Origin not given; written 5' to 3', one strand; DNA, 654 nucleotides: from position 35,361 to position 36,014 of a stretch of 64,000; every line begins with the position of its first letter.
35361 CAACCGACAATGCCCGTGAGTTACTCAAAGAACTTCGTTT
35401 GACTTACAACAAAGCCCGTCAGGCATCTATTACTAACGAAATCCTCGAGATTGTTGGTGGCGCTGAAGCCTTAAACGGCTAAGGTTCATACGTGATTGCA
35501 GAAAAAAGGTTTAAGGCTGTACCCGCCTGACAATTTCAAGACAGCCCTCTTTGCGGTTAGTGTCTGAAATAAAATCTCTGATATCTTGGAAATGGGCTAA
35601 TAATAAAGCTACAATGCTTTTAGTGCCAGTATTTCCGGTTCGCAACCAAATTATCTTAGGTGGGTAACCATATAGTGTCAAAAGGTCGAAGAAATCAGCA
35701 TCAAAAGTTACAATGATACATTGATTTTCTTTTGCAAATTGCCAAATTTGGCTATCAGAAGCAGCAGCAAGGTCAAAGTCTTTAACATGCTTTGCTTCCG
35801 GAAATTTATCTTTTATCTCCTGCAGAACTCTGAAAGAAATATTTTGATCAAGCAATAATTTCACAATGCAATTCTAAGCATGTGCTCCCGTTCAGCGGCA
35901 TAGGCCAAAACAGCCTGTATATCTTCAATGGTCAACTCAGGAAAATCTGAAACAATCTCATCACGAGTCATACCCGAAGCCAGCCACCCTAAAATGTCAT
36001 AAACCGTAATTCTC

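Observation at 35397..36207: A DUF433/DUF5615 toxin-antitoxin-like pair inserted at the atpG 3' end, flanked by an 84-bp perfect direct repeat that duplicates the atpG terminus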

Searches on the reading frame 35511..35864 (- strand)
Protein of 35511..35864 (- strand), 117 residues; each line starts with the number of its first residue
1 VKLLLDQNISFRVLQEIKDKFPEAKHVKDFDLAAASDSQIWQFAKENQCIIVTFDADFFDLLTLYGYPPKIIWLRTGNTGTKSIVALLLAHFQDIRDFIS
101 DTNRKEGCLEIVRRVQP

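Call 6: search_protein_families(library=pfam, proteins=[window:35511-35864:-])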
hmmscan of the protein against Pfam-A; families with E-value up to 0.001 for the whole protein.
window:35511-35864:- (117 aa): 1 family
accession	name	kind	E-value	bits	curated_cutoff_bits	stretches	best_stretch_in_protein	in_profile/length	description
PF18480.7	DUF5615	-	2.6e-35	121.1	23.8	1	1-101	1-101/110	Domain of unknown function (DUF5615)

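Call 8: find_encoding_contigs(protein=window:35511-35864:-, flank=6000, max_places=10)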
Protein window:35511-35864:- (117 aa): 8 contigs read that carry it; 7 places shown.
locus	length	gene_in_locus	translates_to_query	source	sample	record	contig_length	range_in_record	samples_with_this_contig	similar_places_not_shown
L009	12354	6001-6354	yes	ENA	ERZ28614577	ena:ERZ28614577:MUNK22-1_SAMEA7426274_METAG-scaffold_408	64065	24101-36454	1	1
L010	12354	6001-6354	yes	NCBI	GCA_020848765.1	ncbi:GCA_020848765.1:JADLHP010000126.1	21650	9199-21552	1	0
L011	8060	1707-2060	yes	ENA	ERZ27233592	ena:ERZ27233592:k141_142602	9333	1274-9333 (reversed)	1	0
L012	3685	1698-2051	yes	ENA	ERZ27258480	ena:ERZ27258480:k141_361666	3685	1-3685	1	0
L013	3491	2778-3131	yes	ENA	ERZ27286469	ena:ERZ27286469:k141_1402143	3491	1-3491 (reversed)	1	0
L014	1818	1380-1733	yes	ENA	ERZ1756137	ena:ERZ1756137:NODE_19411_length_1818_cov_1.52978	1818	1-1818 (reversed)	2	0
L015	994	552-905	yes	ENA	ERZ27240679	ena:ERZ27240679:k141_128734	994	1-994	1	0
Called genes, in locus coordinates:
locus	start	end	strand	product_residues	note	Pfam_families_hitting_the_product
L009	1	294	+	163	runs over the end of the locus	-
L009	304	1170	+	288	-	PF16328:DUF4961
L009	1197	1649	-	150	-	PF14539:DUF4442, PF09500:YiiD_C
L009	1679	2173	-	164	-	PF14109:GldH_lipo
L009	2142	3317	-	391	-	PF04468:PSP1, PF28472:PSP1_3rd, PF28473:YaaT_C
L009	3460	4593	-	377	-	PF01757:Acyl_transf_3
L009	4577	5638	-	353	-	PF01266:DAO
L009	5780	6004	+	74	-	PF04255:DUF433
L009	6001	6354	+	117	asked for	PF18480:DUF5615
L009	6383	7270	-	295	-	PF00231:ATP-synt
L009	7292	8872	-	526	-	PF02874:ATP-synt_ab_N, PF00006:ATP-synt_ab, PF00306:ATP-synt_ab_C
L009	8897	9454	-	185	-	PF00213:OSCP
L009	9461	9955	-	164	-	PF00430:ATP-synt_B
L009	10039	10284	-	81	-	PF00137:ATP-synt_C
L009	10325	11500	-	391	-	PF28541:DUF8433, PF00119:ATP-synt_A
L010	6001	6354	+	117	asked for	PF18480:DUF5615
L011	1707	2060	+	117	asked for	PF18480:DUF5615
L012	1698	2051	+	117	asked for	PF18480:DUF5615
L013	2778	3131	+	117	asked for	PF18480:DUF5615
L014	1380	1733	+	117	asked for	PF18480:DUF5615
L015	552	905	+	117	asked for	PF18480:DUF5615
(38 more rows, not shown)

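Call 21: find_homologous_proteins(query=window:35511-35864:-, max_evalue=1e-10)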
Query window:35511-35864:- (117 aa): 2240 proteins with E <= 1e-10 among 2262 candidates; the best 120 are listed.
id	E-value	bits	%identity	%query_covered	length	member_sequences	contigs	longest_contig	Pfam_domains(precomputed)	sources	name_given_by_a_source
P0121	2.4e-71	255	99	100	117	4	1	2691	PF18480.8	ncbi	-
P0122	1.4e-40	156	66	97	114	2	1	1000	PF18480.8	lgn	-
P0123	3.0e-40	155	63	95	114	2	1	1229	PF18480.8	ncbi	-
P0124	2.9e-39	152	62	95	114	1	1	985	PF18480.8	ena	-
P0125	6.0e-38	147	59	97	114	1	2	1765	PF18480.8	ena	-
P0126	3.6e-37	145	58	95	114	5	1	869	PF18480.8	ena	-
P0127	4.7e-37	144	62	95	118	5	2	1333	PF18480.8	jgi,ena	-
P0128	5.2e-37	144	58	97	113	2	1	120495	PF18480.8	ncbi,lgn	-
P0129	6.8e-37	144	57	97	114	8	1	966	PF18480.8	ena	-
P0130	1.1e-36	143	58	96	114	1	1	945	PF18480.8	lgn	-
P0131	1.1e-36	143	60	97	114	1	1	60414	PF18480.8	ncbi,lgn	ncbi:MAG: DUF5615 family PIN-like protein [Bacteroidia bacterium]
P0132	1.3e-36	143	60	95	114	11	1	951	PF18480.8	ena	-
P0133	1.6e-36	143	60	95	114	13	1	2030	PF18480.8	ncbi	-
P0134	4.9e-36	141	59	97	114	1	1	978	PF18480.8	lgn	-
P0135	5.5e-36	141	58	95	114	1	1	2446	PF18480.8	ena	-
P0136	9.6e-36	140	57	97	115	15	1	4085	PF18480.8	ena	-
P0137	1.1e-35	140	57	95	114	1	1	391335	PF18480.8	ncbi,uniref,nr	ncbi:DUF5615 family PIN-like protein [Adhaeribacter soli]|uniref:DUF5615 domain-containing protein n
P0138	1.3e-35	140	56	95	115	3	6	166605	PF18480.8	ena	-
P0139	1.4e-35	140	58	97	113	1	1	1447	PF18480.8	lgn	-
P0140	1.4e-35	140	60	95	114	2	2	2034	PF18480.8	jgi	-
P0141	1.6e-35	139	58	97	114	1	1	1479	PF18480.8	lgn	-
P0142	4.1e-35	138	58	95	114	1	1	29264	PF18480.8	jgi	jgi:predicted nuclease of predicted toxin-antitoxin system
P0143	4.2e-35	138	59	95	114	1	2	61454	PF18480.8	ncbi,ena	-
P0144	9.6e-35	137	58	95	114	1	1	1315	PF18480.8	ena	-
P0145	1.0e-34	137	59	97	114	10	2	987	PF18480.8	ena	-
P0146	1.5e-34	136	58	95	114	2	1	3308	PF18480.8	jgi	jgi:predicted nuclease of predicted toxin-antitoxin system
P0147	2.0e-34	136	58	95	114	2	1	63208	PF18480.8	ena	-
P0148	2.5e-34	136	59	95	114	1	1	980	PF18480.8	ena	-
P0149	2.5e-34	136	59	97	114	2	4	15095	PF18480.8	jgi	-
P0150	2.9e-34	135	57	97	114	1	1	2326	PF18480.8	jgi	-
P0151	4.2e-34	135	58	97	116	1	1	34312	PF18480.8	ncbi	ncbi:MAG: DUF5615 family PIN-like protein [Bacteroidota bacterium]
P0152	5.2e-34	135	57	97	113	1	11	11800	PF18480.8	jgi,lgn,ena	-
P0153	7.3e-34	134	58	97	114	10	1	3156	PF18480.8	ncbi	-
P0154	8.0e-34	134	58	97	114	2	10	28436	PF18480.8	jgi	-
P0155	8.1e-34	134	54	97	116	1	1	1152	PF18480.8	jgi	jgi:predicted nuclease of predicted toxin-antitoxin system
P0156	1.3e-33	133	57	95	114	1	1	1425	PF18480.8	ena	-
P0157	1.9e-33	133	53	95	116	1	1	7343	PF18480.8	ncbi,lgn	-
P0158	2.4e-33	132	54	97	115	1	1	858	PF18480.8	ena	-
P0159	2.7e-33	132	59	95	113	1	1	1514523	PF18480.8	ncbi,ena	-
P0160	2.8e-33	132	58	95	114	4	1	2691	PF18480.8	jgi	jgi:predicted nuclease of predicted toxin-antitoxin system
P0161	3.5e-33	132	55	95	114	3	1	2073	PF18480.8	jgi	-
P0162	4.3e-33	132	60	95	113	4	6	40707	PF18480.8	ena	-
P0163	5.7e-33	131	55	96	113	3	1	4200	PF18480.8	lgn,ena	-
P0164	9.6e-33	131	56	95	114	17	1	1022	PF18480.8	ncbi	-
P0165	1.0e-32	130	56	95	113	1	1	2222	PF18480.8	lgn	-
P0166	1.3e-32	130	56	95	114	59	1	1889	PF18480.8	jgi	jgi:predicted nuclease of predicted toxin-antitoxin system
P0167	1.4e-32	130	58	95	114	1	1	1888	PF18480.8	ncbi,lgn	-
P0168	1.4e-32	130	59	95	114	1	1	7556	PF18480.8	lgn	-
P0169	1.4e-32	130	53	95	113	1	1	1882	PF18480.8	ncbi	-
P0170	1.5e-32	130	55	95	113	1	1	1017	PF18480.8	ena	-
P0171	1.6e-32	130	59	95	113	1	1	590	PF18480.8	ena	-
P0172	1.6e-32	130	59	96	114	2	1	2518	PF18480.8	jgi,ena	-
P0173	1.7e-32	130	55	97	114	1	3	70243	PF18480.8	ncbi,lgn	-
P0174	1.8e-32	130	55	95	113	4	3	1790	PF18480.8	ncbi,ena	-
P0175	2.0e-32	129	59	95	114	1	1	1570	PF18480.8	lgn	-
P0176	2.1e-32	129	56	95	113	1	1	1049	PF18480.8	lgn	-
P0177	2.3e-32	129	57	97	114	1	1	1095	PF18480.8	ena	-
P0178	2.4e-32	129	60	95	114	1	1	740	PF18480.8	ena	-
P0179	2.8e-32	129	54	95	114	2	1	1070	PF18480.8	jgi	jgi:predicted nuclease of predicted toxin-antitoxin system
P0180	2.9e-32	129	58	95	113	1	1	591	PF18480.8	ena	-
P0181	3.6e-32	129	54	95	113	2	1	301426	PF18480.8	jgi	jgi:predicted nuclease of predicted toxin-antitoxin system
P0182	3.7e-32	129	57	96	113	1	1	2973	PF18480.8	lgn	-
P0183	4.2e-32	128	55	95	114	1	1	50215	PF18480.8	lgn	-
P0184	4.5e-32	128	54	95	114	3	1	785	PF18480.8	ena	-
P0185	4.6e-32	128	54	95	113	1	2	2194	PF18480.8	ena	-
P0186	5.0e-32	128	59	95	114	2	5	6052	PF18480.8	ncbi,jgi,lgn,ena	-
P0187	5.1e-32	128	58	95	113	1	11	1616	PF18480.8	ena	-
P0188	5.4e-32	128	58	95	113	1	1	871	PF18480.8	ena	-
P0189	5.5e-32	128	57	95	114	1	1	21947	PF18480.8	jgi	jgi:predicted nuclease of predicted toxin-antitoxin system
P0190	6.7e-32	128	57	95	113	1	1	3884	PF18480.8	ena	-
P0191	7.3e-32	128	57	95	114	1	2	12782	PF18480.8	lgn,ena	-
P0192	7.9e-32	128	58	95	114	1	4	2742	PF18480.8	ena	-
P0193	9.0e-32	127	54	95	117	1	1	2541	PF18480.8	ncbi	-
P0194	1.0e-31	127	56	95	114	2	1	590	PF18480.8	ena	-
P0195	1.2e-31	127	56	95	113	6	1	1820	PF18480.8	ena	-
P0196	1.3e-31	127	56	95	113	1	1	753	PF18480.8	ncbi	-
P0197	1.3e-31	127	52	95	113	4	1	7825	PF18480.8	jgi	jgi:predicted nuclease of predicted toxin-antitoxin system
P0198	1.4e-31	127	57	95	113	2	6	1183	PF18480.8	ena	-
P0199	1.6e-31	127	56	97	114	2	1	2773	PF18480.8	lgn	-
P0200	1.7e-31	127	55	95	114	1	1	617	PF18480.8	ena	-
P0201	1.7e-31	126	56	95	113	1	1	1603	PF18480.8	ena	-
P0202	1.8e-31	126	55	95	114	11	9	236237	PF18480.8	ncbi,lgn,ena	-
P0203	1.8e-31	126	54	95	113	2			PF18480.8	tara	tara:strand:- start:290 stop:631 length:342 start_codon:yes stop_codon:yes gene_type:complete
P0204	1.9e-31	126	56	95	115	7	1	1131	PF18480.8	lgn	-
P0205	2.0e-31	126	60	95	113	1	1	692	PF18480.8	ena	-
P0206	2.1e-31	126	57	95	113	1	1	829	PF18480.8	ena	-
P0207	2.4e-31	126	55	95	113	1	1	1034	PF18480.8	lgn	-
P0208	2.6e-31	126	55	95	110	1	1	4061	PF18480.8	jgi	-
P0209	2.6e-31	126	55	95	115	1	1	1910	PF18480.8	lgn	-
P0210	2.6e-31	126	56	95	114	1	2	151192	PF18480.8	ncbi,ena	-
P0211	2.9e-31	126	53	98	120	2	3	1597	PF18480.8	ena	-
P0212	2.9e-31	126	58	95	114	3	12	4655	PF18480.8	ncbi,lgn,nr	ncbi:MAG: DUF5615 family PIN-like protein [Enterococcus sp.]|nr:DUF5615 family PIN-like protein [Ent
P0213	3.2e-31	126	61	84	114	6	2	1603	PF18480.8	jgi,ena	jgi:hypothetical protein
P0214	3.4e-31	126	56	96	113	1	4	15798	PF18480.8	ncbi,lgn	-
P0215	3.6e-31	125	53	97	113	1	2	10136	PF18480.8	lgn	-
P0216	3.6e-31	125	59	95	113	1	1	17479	PF18480.8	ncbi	-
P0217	3.9e-31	125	54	95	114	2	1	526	PF18480.8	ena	-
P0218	4.3e-31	125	58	95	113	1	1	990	PF18480.8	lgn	-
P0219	4.3e-31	125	54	95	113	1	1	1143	PF18480.8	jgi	jgi:predicted nuclease of predicted toxin-antitoxin system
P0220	4.4e-31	125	55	95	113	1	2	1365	PF18480.8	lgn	-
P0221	4.4e-31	125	54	95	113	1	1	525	PF18480.8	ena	-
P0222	4.5e-31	125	51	95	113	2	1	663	PF18480.8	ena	-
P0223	5.3e-31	125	56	94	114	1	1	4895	PF18480.8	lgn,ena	-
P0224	5.4e-31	125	54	95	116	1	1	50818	PF18480.8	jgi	jgi:predicted nuclease of predicted toxin-antitoxin system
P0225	5.4e-31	125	55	95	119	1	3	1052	PF18480.8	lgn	-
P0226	5.8e-31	125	58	95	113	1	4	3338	PF18480.8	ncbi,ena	-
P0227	5.9e-31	125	54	95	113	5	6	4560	PF18480.8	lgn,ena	-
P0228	5.9e-31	125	54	95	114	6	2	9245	PF18480.8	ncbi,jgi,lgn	jgi:predicted nuclease of predicted toxin-antitoxin system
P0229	6.0e-31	125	54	95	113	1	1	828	PF18480.8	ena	-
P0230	6.1e-31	125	54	95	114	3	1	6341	PF18480.8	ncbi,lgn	-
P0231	6.2e-31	125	57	95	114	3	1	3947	PF18480.8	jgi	jgi:predicted nuclease of predicted toxin-antitoxin system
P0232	6.2e-31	125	56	95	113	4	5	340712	PF18480.8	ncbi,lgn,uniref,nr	ncbi:DUF5615 domain-containing protein [Flavobacterium cucumis]|uniref:Predicted nuclease, contains 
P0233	6.8e-31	125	54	95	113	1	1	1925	PF18480.8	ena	-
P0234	7.2e-31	124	56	95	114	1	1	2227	PF18480.8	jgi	jgi:predicted nuclease of predicted toxin-antitoxin system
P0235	7.2e-31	124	56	95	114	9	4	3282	PF18480.8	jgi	jgi:predicted nuclease of predicted toxin-antitoxin system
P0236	7.4e-31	124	57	95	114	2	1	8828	PF18480.8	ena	-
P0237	7.9e-31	124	57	95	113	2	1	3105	PF18480.8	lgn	-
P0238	7.9e-31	124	54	95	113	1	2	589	PF18480.8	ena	-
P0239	8.1e-31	124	57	95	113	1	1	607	PF18480.8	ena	-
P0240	8.4e-31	124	59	95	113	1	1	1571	PF18480.8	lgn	-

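Call 23: find_related_loci(query=A2, collection=metagenome_contigs, flank=4000)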
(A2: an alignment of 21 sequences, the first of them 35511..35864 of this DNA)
Query A2 (117 aa) in metagenome_contigs; peptide patterns used: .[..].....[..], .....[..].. (x = any residue, [..] = any of these).
600 stretches matched a pattern (row limit reached: there are more); 433 encode a relative of the query (tblastn E <= 1e-3); the best 80 are kept; 80 distinct loci.
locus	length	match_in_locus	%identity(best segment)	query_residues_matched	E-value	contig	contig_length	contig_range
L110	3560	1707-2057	99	1-117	8e-77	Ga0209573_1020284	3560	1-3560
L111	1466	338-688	58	1-116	3e-44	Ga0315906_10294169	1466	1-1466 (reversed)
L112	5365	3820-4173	56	1-117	5e-42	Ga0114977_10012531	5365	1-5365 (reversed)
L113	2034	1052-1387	60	1-111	9e-42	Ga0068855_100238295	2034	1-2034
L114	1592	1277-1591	60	1-105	3e-41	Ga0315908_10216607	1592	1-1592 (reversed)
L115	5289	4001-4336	57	1-111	4e-40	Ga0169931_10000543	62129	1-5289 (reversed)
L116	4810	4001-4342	58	1-113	2e-39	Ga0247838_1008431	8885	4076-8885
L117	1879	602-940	59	1-112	2e-39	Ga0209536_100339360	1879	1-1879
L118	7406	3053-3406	56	1-117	1e-38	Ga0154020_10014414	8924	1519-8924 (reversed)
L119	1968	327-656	52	1-112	2e-38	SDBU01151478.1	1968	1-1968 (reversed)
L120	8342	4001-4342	54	1-113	2e-38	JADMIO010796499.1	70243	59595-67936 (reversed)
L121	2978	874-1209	56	1-111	1e-37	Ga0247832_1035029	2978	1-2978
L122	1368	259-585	55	1-111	6e-38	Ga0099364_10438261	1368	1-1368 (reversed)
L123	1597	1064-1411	53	1-115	2e-37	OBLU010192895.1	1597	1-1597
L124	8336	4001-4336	51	1-111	3e-37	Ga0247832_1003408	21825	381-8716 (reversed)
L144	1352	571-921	50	1-116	2e-36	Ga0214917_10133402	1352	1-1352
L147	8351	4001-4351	51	1-116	2e-35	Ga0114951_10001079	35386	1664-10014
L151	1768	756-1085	51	1-112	3e-35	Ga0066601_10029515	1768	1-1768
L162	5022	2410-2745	53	1-111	9e-35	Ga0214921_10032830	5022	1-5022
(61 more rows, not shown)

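Call 29: search_protein_families(library=pfam, proteins=[L115:4395-5288:-, L115:3466-3729:-, L113:1406-2032:-, L147:1991-3709:+, L147:4449-5726:+, L162:2899-4191:-, L151:2-403:+, L151:1235-1768:+, L144:1101-1352:-, L144:69-323:-], max_evalue=0.01)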
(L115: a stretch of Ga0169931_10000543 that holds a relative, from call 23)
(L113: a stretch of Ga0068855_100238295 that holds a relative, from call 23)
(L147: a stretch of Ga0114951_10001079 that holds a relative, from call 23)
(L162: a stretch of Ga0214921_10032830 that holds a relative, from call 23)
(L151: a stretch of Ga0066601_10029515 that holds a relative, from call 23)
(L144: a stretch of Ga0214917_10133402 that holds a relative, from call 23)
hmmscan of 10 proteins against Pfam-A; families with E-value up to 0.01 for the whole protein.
L115:4395-5288:- (297 aa): 1 family
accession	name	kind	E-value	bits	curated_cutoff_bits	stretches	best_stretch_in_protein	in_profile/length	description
PF05593.20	RHS_repeat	-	0.0037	18.1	22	0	62-76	19-33/38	RHS Repeat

L115:3466-3729:- (87 aa): 0 families

L113:1406-2032:- (208 aa): 2 families
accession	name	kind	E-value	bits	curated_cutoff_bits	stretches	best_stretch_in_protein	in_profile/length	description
PF04055.27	Radical_SAM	-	2.2e-10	41.4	29.5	1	5-99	69-163/166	Radical SAM superfamily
PF19238.5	Radical_SAM_2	-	0.0037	17.4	26.7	1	29-95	69-133/151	Radical SAM-like domain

L147:1991-3709:+ (572 aa): 0 families

L147:4449-5726:+ (425 aa): 0 families

L162:2899-4191:- (430 aa): 1 family
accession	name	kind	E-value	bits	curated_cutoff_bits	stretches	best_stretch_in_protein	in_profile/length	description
PF00078.32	RVT_1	-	3.6e-18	66.5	29.6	1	102-332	13-204/205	Reverse transcriptase (RNA-dependent DNA polymerase)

L151:2-403:+ (133 aa): 1 family
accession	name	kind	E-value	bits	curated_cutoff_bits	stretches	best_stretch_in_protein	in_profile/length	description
PF03641.19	Lysine_decarbox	-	2.7e-30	105.7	27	1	4-120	18-131/131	Possible lysine decarboxylase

L151:1235-1768:+ (178 aa): 0 families

L144:1101-1352:- (83 aa): 0 families

L144:69-323:- (84 aa): 0 families

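Call 45: find_encoding_contigs(protein=P0152, flank=2500, max_places=10)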
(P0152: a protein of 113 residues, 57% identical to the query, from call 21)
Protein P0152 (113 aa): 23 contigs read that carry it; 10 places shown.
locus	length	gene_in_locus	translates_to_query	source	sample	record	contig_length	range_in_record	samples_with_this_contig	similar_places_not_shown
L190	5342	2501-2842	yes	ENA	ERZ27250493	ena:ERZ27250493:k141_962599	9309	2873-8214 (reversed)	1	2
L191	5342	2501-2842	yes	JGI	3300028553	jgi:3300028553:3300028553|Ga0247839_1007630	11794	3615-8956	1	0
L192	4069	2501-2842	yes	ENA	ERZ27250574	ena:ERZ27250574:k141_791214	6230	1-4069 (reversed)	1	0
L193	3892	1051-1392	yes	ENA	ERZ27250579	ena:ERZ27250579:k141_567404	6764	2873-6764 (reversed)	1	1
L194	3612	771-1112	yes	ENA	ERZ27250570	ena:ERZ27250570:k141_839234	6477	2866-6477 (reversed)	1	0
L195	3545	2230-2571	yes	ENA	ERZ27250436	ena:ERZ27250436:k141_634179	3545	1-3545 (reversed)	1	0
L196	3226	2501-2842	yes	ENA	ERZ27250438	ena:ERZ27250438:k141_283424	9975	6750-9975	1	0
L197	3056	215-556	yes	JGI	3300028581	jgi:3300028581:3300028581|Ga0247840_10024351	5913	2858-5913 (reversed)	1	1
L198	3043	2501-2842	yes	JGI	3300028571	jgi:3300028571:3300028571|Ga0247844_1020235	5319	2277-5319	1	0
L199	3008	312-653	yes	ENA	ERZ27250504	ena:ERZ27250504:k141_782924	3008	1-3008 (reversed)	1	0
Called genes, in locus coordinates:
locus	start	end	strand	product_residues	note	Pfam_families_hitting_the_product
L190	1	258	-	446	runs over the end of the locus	PF18962:Por_Secre_tail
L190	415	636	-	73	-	PF12844:HTH_19, PF01381:HTH_3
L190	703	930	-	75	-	PF13560:HTH_31 (weak), PF12844:HTH_19, PF01381:HTH_3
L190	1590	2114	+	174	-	PF00293:NUDIX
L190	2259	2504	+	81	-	PF04255:DUF433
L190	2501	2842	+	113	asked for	PF18480:DUF5615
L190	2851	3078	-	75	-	PF13459:Fer4_15, PF13370:Fer4_13 (weak)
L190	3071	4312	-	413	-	PF01136:Peptidase_U32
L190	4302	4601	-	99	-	PF01817:CM_2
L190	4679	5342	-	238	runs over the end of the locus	PF20772:TACO1_YebC_N, PF01709:Transcrip_reg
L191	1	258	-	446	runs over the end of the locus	PF18962:Por_Secre_tail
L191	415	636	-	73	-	PF12844:HTH_19, PF01381:HTH_3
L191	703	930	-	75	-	PF13560:HTH_31 (weak), PF12844:HTH_19, PF01381:HTH_3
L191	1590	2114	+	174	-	PF00293:NUDIX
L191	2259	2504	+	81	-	PF04255:DUF433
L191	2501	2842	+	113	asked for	PF18480:DUF5615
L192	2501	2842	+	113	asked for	PF18480:DUF5615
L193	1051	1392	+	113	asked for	PF18480:DUF5615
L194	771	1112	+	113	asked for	PF18480:DUF5615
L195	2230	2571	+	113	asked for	PF18480:DUF5615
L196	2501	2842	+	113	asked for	PF18480:DUF5615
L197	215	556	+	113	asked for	PF18480:DUF5615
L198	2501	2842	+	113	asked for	PF18480:DUF5615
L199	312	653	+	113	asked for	PF18480:DUF5615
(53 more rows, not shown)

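Call 46: find_encoding_contigs(protein=P0138, flank=2500, max_places=10)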
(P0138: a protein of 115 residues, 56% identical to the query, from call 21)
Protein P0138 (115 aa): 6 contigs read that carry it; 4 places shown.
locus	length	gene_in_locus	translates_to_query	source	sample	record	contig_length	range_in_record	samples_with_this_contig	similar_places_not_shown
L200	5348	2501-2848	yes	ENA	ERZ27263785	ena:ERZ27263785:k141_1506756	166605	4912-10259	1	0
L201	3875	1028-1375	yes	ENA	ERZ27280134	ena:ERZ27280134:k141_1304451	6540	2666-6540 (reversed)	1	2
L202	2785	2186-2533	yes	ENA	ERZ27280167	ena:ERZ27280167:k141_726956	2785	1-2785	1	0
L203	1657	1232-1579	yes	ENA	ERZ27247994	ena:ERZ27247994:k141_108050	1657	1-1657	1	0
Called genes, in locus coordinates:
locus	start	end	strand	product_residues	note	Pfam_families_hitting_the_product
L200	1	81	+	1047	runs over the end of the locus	PF09565:RE_NgoFVII (faint), PF13091:PLDc_2, PF00270:DEAD, PF04851:ResIII, PF18766:SWI2_SNF2, PF00271:Helicase_C, PF11907:DUF3427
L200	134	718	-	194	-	PF04832:SOUL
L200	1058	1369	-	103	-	-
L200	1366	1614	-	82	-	PF13711:DUF4160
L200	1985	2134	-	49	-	-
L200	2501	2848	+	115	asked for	PF18480:DUF5615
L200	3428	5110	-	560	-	PF03993:DUF349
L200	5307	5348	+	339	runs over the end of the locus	PF01266:DAO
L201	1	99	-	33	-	?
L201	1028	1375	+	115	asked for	PF18480:DUF5615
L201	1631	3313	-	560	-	PF03993:DUF349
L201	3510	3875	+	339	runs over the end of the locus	PF01266:DAO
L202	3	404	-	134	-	?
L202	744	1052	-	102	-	-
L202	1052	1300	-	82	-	PF13711:DUF4160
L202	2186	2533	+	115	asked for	PF18480:DUF5615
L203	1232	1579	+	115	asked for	PF18480:DUF5615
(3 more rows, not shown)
